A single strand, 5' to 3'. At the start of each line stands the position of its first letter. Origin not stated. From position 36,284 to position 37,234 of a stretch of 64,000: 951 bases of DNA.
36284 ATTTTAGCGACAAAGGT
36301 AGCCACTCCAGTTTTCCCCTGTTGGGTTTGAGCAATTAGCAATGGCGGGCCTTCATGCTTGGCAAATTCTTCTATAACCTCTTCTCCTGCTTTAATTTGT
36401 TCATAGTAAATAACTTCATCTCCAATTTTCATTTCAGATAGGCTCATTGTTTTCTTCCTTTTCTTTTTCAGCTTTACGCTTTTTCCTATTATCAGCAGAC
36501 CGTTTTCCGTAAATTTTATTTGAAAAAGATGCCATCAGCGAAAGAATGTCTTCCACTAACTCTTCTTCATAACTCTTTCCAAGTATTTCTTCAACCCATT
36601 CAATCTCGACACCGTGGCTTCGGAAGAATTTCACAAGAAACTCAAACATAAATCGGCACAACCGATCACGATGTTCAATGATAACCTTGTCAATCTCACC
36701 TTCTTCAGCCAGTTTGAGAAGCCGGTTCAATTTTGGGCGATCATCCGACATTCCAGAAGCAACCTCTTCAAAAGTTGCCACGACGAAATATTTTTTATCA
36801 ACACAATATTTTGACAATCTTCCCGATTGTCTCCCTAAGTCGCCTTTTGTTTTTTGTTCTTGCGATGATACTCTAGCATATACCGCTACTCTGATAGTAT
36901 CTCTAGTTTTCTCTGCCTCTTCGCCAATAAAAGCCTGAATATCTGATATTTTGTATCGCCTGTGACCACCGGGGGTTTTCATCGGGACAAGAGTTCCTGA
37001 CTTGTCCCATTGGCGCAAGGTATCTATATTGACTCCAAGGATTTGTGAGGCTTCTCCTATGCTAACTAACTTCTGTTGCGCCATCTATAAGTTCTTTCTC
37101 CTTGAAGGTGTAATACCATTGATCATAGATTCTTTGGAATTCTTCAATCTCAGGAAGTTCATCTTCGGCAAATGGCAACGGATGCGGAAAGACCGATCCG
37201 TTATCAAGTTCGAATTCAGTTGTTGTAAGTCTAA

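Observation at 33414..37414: IS607-like element carrying an SF2 helicase cargo between tnpA and tnpB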

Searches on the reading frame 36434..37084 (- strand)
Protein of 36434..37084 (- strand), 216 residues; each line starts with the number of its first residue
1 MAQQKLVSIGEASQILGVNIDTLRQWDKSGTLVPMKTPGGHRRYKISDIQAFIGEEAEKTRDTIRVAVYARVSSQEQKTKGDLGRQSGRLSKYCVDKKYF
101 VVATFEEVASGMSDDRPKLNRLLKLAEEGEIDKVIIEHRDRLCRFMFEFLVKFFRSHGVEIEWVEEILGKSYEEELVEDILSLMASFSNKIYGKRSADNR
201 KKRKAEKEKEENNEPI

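Call 4: search_protein_families(library=pfam, proteins=[window:36434-37084:-], max_evalue=0.01)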
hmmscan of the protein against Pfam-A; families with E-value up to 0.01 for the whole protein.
window:36434-37084:- (216 aa): 4 families
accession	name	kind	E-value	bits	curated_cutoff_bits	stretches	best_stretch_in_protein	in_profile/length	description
PF00239.26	Resolvase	-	5.1e-26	91.9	23.3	1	66-207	1-143/145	Resolvase, N terminal domain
PF00376.29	MerR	-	4.7e-12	45.9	28.2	1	8-44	1-38/38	MerR family regulatory protein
PF13411.12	MerR_1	-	1.5e-10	41.5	21.6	1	8-50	2-44/69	MerR HTH family regulatory protein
PF12728.13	HTH_17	-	5.2e-09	36.7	27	1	7-53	2-47/51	Helix-turn-helix domain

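Call 11: search_protein_families(library=phrogs, proteins=[window:36434-37084:-], max_evalue=0.01)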
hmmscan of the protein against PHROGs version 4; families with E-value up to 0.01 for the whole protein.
window:36434-37084:- (216 aa): 12 families
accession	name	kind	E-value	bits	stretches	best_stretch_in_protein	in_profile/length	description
phrog_6620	-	integration and excision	3.9e-52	177.7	1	7-211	2-199/201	transposase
phrog_95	-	integration and excision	1.1e-20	74.8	1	56-208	80-238/651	integrase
phrog_125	-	DNA, RNA and nucleotide metabolism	4.4e-19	70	1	49-208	7-155/254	DNA invertase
phrog_66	-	integration and excision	1.4e-10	42.4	1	3-124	90-214/412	excisionase and transcriptional regulator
phrog_11671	-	unknown function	7e-09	36.9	1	7-50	8-52/146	-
phrog_2474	-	transcription regulation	0.00021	22.2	1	5-61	47-104/118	MerR-like transcriptional regulator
phrog_57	-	head and packaging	0.00091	20.1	1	2-57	8-63/199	terminase small subunit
phrog_20793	-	unknown function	0.00092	20.2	1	3-45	3-47/86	-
phrog_15534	-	DNA, RNA and nucleotide metabolism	0.0011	20.4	1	3-54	40-89/93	HTH DNA binding protein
phrog_668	-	DNA, RNA and nucleotide metabolism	0.0015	19.3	1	6-62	63-119/181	HTH DNA binding protein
phrog_1729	-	unknown function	0.0022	19.1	1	11-52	97-137/142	-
phrog_4745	-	DNA, RNA and nucleotide metabolism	0.0042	17.9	0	4-63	29-94/107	DNA binding protein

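Call 27: find_homologous_proteins(query=window:36434-37084:-)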
Query window:36434-37084:- (216 aa): 567 proteins with E <= 0.001 among 783 candidates; the best 120 are listed.
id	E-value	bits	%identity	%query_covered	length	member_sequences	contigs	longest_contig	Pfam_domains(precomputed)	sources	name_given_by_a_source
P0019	3.4e-103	362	76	100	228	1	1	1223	PF12728.14,PF00376.30,PF13411.13,PF00239.27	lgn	-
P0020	1.6e-84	301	70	94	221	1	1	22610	PF12728.14,PF00376.30,PF13411.13,PF00239.27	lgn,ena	-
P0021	1.9e-84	301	66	93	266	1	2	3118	PF12728.14,PF00376.30,PF13411.13,PF00239.27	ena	-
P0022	5.9e-84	299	65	93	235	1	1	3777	PF12728.14,PF00376.30,PF13411.13,PF00239.27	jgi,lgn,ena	-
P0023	1.8e-83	297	63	92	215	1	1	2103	PF12728.14,PF00376.30,PF13411.13,PF00239.27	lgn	-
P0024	1.9e-83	297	67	93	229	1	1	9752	PF12728.14,PF00376.30,PF13411.13,PF00239.27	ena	-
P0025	2.3e-83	297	65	96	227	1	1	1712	PF12728.14,PF00376.30,PF13411.13,PF00239.27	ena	-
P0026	4.1e-83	296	66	93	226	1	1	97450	PF12728.14,PF00376.30,PF13411.13,PF00239.27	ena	-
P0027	8.1e-83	295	66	94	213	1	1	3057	PF12728.14,PF00376.30,PF13411.13,PF00239.27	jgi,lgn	jgi:predicted site-specific integrase-resolvase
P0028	1.7e-82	294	64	93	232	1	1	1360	PF12728.14,PF00376.30,PF13411.13,PF00239.27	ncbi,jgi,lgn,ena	jgi:excisionase family DNA binding protein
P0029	2.4e-82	294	65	93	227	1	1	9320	PF12728.14,PF00376.30,PF13411.13,PF00239.27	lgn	-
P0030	3.0e-82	294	66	95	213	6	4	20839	PF12728.14,PF00376.30,PF13411.13,PF00239.27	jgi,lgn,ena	-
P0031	4.8e-82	293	65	93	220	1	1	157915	PF12728.14,PF00376.30,PF13411.13,PF00239.27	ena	-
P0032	5.6e-82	293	66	93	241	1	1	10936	PF12728.14,PF00376.30,PF13411.13,PF00239.27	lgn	-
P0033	5.8e-82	293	67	98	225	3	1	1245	PF12728.14,PF00376.30,PF13411.13,PF00239.27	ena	-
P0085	1.0e-78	282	69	92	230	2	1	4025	PF00376.30,PF13411.13,PF00239.27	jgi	-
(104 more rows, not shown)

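Call 29: find_encoding_contigs(protein=P0020, flank=6000, max_places=2)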
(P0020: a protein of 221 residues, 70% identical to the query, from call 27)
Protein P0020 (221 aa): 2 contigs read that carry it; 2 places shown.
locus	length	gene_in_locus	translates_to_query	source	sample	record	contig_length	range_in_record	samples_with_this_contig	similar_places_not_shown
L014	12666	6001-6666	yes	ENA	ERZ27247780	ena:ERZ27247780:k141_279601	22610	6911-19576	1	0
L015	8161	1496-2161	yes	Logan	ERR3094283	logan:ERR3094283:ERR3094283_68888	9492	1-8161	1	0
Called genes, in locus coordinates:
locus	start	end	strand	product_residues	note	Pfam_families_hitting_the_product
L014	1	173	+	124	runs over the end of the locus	-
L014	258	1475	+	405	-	PF01139:RtcB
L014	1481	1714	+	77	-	-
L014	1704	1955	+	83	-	-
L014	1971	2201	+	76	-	-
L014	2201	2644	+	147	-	-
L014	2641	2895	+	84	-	-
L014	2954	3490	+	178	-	-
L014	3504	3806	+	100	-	-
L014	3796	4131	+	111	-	-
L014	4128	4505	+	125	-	-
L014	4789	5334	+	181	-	PF22400:DUF6980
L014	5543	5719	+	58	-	-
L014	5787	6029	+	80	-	-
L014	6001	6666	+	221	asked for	PF00376:MerR, PF12728:HTH_17, PF13411:MerR_1, PF00239:Resolvase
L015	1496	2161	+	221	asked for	PF00376:MerR, PF12728:HTH_17, PF13411:MerR_1, PF00239:Resolvase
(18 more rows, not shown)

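Call 50: find_related_loci(query=window:36434-37084:-, collection=viral_contigs, flank=8000)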
Query window:36434-37084:- (216 aa) in viral_contigs; peptide patterns used: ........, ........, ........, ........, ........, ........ (x = any residue, [..] = any of these).
27 stretches matched a pattern; 1 encode a relative of the query (tblastn E <= 1e-3); 1 distinct loci.
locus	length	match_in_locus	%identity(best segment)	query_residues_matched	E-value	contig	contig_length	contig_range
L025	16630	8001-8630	66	1-209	2e-90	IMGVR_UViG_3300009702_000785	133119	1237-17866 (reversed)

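Call 52: find_related_loci(query=A4, collection=viral_contigs, flank=9000)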
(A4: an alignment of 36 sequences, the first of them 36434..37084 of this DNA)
Query A4 (216 aa) in viral_contigs; peptide patterns used: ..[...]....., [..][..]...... (x = any residue, [..] = any of these).
54 stretches matched a pattern; 37 encode a relative of the query (tblastn E <= 1e-3); 37 distinct loci.
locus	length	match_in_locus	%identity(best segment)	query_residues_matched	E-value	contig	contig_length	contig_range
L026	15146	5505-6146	67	1-214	2e-90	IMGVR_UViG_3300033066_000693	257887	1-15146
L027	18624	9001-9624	64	1-207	4e-90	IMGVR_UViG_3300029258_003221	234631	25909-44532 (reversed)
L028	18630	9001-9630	66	1-209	6e-89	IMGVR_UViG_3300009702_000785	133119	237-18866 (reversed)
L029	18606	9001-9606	66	6-205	2e-86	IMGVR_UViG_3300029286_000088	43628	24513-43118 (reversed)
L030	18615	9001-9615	63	4-207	3e-86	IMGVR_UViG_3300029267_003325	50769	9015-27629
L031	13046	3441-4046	65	1-200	3e-85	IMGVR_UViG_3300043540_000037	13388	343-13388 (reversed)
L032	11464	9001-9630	60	4-211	2e-82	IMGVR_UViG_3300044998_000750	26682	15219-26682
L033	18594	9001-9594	62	4-200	2e-79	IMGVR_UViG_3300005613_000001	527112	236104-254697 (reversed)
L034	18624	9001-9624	56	5-212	5e-77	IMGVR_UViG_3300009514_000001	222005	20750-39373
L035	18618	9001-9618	56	6-213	1e-71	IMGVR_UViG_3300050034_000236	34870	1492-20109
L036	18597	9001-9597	58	5-204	6e-71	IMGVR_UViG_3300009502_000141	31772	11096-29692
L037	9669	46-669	52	1-206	9e-70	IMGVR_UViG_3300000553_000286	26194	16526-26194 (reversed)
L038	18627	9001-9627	53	1-207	1e-69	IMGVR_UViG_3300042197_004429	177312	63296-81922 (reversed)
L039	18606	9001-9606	58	6-204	4e-69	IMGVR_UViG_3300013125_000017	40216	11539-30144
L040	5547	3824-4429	58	6-204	3e-69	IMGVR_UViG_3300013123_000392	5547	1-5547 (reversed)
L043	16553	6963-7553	55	6-200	1e-68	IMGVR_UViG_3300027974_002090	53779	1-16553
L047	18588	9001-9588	56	2-196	4e-67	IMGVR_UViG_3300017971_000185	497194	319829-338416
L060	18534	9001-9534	50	6-180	3e-52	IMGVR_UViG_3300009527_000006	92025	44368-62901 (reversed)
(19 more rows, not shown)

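Call 57: search_protein_families(library=pfam, proteins=[L027:9684-11675:+, L027:11672-12112:+, L060:9566-10597:+, L060:10594-11172:+, L028:9648-10610:+, L034:9609-10331:+, L043:7580-8305:+, L047:9630-10145:+, L026:6244-7839:+, L026:7836-9065:+], max_evalue=0.01)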
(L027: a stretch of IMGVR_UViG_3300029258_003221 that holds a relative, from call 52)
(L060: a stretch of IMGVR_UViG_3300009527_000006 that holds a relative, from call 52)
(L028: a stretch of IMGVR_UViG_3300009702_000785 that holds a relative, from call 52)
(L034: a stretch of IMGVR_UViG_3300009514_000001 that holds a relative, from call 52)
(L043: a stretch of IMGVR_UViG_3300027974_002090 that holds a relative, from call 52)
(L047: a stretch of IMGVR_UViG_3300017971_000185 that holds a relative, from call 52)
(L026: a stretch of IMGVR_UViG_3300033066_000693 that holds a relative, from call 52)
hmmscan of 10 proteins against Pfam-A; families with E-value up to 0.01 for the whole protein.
L027:9684-11675:+ (663 aa): 2 families
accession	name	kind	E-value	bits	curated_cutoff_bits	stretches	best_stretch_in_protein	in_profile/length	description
PF14528.11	LAGLIDADG_3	-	2.8e-07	31.2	22.5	1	313-334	2-23/82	LAGLIDADG-like domain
PF13921.12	Myb_DNA-bind_6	-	0.0095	16.5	22.9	0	51-103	1-56/60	Myb-like DNA-binding domain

L027:11672-12112:+ (146 aa): 0 families

L060:9566-10597:+ (343 aa): 1 family
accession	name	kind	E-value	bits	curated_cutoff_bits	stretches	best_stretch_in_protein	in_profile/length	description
PF14528.11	LAGLIDADG_3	-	6.5e-06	26.8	22.5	0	175-193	4-22/82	LAGLIDADG-like domain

L060:10594-11172:+ (192 aa): 1 family
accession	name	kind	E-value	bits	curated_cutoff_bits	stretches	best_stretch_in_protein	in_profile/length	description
PF01555.25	N6_N4_Mtase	-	9.8e-13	49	26.7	1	22-138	1-110/221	DNA methylase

L028:9648-10610:+ (320 aa): 1 family
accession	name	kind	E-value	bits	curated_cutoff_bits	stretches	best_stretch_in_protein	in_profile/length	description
PF14022.11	DUF4238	-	2.5e-37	129.3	27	1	5-281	1-280/281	Protein of unknown function (DUF4238)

L034:9609-10331:+ (240 aa): 1 family
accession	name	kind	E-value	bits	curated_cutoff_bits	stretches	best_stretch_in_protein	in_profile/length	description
PF02086.21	MethyltransfD12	-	9.1e-06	26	22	1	21-71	17-69/253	D12 class N6 adenine-specific DNA methyltransferase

L043:7580-8305:+ (241 aa): 1 family
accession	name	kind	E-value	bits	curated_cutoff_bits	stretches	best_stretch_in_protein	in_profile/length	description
PF01555.25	N6_N4_Mtase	-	2.4e-30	106.6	26.7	1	22-236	1-219/221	DNA methylase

L047:9630-10145:+ (171 aa): 0 families

L026:6244-7839:+ (531 aa): 1 family
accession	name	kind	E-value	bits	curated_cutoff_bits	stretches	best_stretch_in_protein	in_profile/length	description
PF04851.21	ResIII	-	5.5e-07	30.1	22.5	1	5-133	3-96/164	Type III restriction enzyme, res subunit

L026:7836-9065:+ (409 aa): 1 family
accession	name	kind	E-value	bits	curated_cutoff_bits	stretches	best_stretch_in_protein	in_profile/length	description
PF07669.17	Eco57I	-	3.9e-09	37.3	25.3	1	108-186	67-140/171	Eco57I restriction-modification methylase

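Call 68: find_encoding_contigs(protein=P0019, flank=3000, max_places=3)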
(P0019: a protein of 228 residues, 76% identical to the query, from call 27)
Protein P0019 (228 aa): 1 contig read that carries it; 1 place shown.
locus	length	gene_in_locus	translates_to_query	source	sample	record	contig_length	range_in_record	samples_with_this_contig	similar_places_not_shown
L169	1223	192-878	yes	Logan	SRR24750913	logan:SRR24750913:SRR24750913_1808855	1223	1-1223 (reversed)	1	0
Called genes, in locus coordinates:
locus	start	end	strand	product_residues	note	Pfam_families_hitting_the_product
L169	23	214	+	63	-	-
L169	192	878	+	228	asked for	PF00376:MerR, PF12728:HTH_17, PF13411:MerR_1, PF00239:Resolvase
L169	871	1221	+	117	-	?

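Call 71: find_encoding_contigs(protein=P0085, flank=4000, max_places=2)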
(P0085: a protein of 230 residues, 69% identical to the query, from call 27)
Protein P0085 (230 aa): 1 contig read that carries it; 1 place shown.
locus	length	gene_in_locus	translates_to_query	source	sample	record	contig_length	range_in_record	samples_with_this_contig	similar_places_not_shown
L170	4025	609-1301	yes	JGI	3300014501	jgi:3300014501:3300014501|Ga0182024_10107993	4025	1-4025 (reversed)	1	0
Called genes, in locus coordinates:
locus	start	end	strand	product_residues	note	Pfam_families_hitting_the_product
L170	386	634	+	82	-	-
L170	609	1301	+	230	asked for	PF00376:MerR, PF13411:MerR_1, PF00239:Resolvase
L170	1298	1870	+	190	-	PF13238:AAA_18 (faint)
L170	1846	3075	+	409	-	PF12323:HTH_OrfB_IS605, PF01385:OrfB_IS605, PF07282:Cas12f1-like_TNB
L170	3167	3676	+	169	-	PF00857:Isochorismatase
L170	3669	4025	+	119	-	?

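Call 83: search_protein_families(library=pfam, proteins=[L170:1298-1870:+], max_evalue=0.05)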
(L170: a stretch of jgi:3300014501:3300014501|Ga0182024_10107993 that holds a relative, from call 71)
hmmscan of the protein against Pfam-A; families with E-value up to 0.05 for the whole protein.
L170:1298-1870:+ (190 aa): 21 families
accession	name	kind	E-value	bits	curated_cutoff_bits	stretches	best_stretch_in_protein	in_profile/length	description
PF13238.12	AAA_18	-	9.9e-06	26.5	29.4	1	27-150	3-122/128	AAA domain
PF13476.12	AAA_23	-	0.00017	22.7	27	1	5-40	11-37/201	AAA domain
PF03215.21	Rad17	-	0.00042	20.7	23.8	1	12-46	37-69/186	Rad17 P-loop domain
PF00005.33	ABC_tran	-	0.0017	19.4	25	1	25-48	14-37/137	ABC transporter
PF13401.12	AAA_22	-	0.0023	18.7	27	1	26-84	9-59/130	AAA domain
PF00931.28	NB-ARC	-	0.0032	17.2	23.5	1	12-85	9-76/248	NB-ARC domain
PF13173.12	AAA_14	-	0.0082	16.6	27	1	26-63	6-46/129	AAA domain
PF13207.12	AAA_17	-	0.0093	16.7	27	1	29-47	2-20/136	AAA domain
PF03193.22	RsgA_GTPase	-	0.013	15.8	30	0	23-45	107-129/174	RsgA GTPase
PF25199.1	nSTAND_NTPase5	-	0.013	15.8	34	1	16-40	35-59/145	Novel STAND NTPase 5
PF20720.3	nSTAND3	-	0.013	15.6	27.2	1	25-49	20-44/155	Novel STAND NTPase 3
PF12775.13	AAA_7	-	0.014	15.4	25.8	0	14-50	25-61/181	P-loop containing dynein motor region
PF13191.12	AAA_16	-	0.015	16.3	32.6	1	22-47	24-49/167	AAA ATPase domain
PF13555.12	AAA_29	-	0.017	15.3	27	1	25-39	25-39/61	P-loop containing region of AAA domain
PF00437.27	T2SSE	-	0.017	14.2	24.9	1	12-45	132-165/370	Type II/IV secretion system protein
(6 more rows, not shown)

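Call 84: search_protein_families(library=padloc, proteins=[window:36434-37084:-, L026:6244-7839:+, L026:7836-9065:+], max_evalue=0.01)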
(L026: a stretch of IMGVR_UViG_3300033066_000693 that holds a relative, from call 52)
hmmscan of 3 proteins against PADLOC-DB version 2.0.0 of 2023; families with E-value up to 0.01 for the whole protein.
window:36434-37084:- (216 aa): 2 families
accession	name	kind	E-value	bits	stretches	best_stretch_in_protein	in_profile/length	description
PDLC04133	mad1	-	3.4e-11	41.3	1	5-53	4-51/60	mads_1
PDLC03348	MTase_II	-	0.00064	16.3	1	4-79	8-75/727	Type II methyltransferase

L026:6244-7839:+ (531 aa): 4 families
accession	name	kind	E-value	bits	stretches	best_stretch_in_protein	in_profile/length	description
PDLC02707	PbeA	-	5e-06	23.4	1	5-133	252-372/672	PbeA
PDLC02704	PbeA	-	0.00015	18.4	1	5-74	254-325/682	PbeA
PDLC03659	mREase_IV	-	0.0045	12.9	1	345-397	500-553/945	Type IV methyl-directed restriction enzyme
PDLC02872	DpdF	-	0.0054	13.3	1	13-79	165-229/859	DpdF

L026:7836-9065:+ (409 aa): 2 families
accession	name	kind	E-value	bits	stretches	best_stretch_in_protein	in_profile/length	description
PDLC03273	MTase_II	-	7.4e-09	33.1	1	123-390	124-387/432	Type II methyltransferase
PDLC04134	mad2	-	0.00082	16.3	1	128-189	354-405/492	mads_2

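Call 85: search_protein_families(library=ncbifam, proteins=[window:36434-37084:-], max_evalue=0.01)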
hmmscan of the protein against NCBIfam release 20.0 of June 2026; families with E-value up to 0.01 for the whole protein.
window:36434-37084:- (216 aa): 15 families
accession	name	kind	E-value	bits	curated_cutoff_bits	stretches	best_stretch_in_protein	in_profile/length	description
NF033518.0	transpos_IS607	equivalog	1e-56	191.5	110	1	11-200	2-187/187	IS607 family transposase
NF041201.1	recomb_XisF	equivalog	9.5e-20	71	375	1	68-210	3-143/465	fdxN element excision recombinase XisF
NF049883.1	resolv_YneB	equivalog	1e-12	48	175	1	66-196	2-135/211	YneB family resolvase-like protein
NF047343.1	SCCmet_CcrB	equivalog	2e-11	43.3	900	1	63-188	6-133/542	cassette chromosome recombinase CcrB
NF033787.1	HTH_BldC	subfamily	6.9e-10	38.6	77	1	9-52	5-48/49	BldC family transcriptional regulator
NF047375.1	HeatShock_HspR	equivalog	1.1e-08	34.9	105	1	6-52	3-49/92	heat shock protein transcriptional repressor HspR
NF052513.1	TransRegCarH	equivalog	8.9e-06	25.2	400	1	2-52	2-53/274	HTH-type transcriptional repressor CarH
NF053740.1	TransRegTnrAGPos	equivalog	2.5e-05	24.4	140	1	3-78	9-83/108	hypothetical protein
TIGR01764.1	excise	domain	4.2e-05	23.8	28.8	1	8-53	3-47/49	excisionase family DNA-binding protein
NF047347.1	SCCmet_CcrC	equivalog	5.9e-05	21.8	900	1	65-187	4-133/558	cassette chromosome recombinase CcrC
NF011617.0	PRK15043.1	equivalog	0.0003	20.2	417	1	6-67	3-64/243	HTH-type transcriptional regulator MlrA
NF041849.1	trans_regNmlR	equivalog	0.0044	17.1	175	0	9-51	3-46/117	stress response transcriptional regulator NmlR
NF007069.0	PRK09514.1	equivalog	0.005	16.8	143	0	8-50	3-46/141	Zn(2+)-responsive transcriptional regulator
TIGR03453.1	partition_RepA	equivalog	0.0062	15.4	348.45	1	7-61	34-89/387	plasmid partitioning protein RepA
TIGR02051.1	MerR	equivalog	0.0073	16.6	150.85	0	9-50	2-44/124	mercury resistance transcriptional regulator MerR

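Call 100: search_dna_similar(query=window:36434-37084:-, collection=phages, mode=protein, max_rows=25)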
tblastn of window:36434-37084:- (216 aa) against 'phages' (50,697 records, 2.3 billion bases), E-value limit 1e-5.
Records with a match: 102; places in all: 116; records where one place covers at least 80% of the query: 52.
Best place of each record, by identity: <60% 102.
By first word of the organism name: Gordonia 16; Nodularia 9; Helicobacter 8; Staphylococcus 8; Prevotella 8; Campylobacter 6; Microcystis 6; Streptococcus 5; Arthrobacter 5; Bacteriophage 4; and 16 more.
By host as written in the record: Gordonia terrae 3612 11; - 8; Prevotella sp. 8; Staphylococcus aureus 5; Campylobacter sp. 4; Nodularia spumigena KAC65 4; Microcystis aeruginosa FACHB524 4; Arthrobacter globiformis NRRL B-2979 4; and 39 more.
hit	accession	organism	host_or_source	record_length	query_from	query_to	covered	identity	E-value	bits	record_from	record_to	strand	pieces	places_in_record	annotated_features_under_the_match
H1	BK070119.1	Bacteriophage sp.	Helicobacter felis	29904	1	196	91%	37.0%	3e-28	117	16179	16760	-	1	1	none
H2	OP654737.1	Campylobacter phage vB_CjeM_WX1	Campylobacter jejuni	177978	6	195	88%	37.7%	1e-28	117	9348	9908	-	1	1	resolvase, N terminal domain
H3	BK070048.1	Bacteriophage sp.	Helicobacter bizzozeronii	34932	1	196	91%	36.5%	9e-28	115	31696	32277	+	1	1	transposon ISC1904 ORF1 protein-like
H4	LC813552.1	Helicobacter phage KHP30T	Helicobacter pylori NY43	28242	3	196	90%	36.0%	6e-28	115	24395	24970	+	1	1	IS607 family transposase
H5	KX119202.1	Helicobacter phage Pt1293U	Helicobacter pylori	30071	3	196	90%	36.0%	1e-27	115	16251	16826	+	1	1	mobile element protein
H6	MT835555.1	Bacteriophage sp.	human fecal samples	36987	13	195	85%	38.0%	1e-27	115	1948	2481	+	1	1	record has no annotation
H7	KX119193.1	Helicobacter phage FrB58M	Helicobacter pylori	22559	3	196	90%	35.5%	3e-27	114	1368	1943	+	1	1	TnpA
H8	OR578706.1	Microcoleus phage My-WqHQDG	river water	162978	7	195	88%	35.6%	6e-23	101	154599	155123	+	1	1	hypothetical protein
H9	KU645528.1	Acidianus tailed spindle virus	Acidianus sp. CHAS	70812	11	196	86%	36.0%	8e-22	99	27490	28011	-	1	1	transposase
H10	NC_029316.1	Acidianus tailed spindle virus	Acidianus sp. CHAS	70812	11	196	86%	36.0%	8e-22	99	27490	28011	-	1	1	transposase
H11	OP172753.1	Enterocloster phage CB457P1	Enterocloster bolteae DA457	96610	5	196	89%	34.7%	1e-19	92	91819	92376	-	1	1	hypothetical protein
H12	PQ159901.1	Helicobacter phage Pt11468_1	Helicobacter pylori Pt11468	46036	4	196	83%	36.8%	2e-18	116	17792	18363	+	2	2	mobile element protein | hypothetical protein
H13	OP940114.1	Staphylococcus phage vB_SauM_VL10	Staphylococcus aureus ATCC43300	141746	7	196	88%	34.5%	4e-21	97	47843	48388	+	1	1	transposase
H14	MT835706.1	Bacteriophage sp.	human fecal samples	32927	13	195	85%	35.1%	4e-24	105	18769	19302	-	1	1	record has no annotation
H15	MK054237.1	Sulfolobus spindle-shaped virus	Norris Geyser Basin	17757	11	196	86%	34.4%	9e-20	92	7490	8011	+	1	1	hypothetical protein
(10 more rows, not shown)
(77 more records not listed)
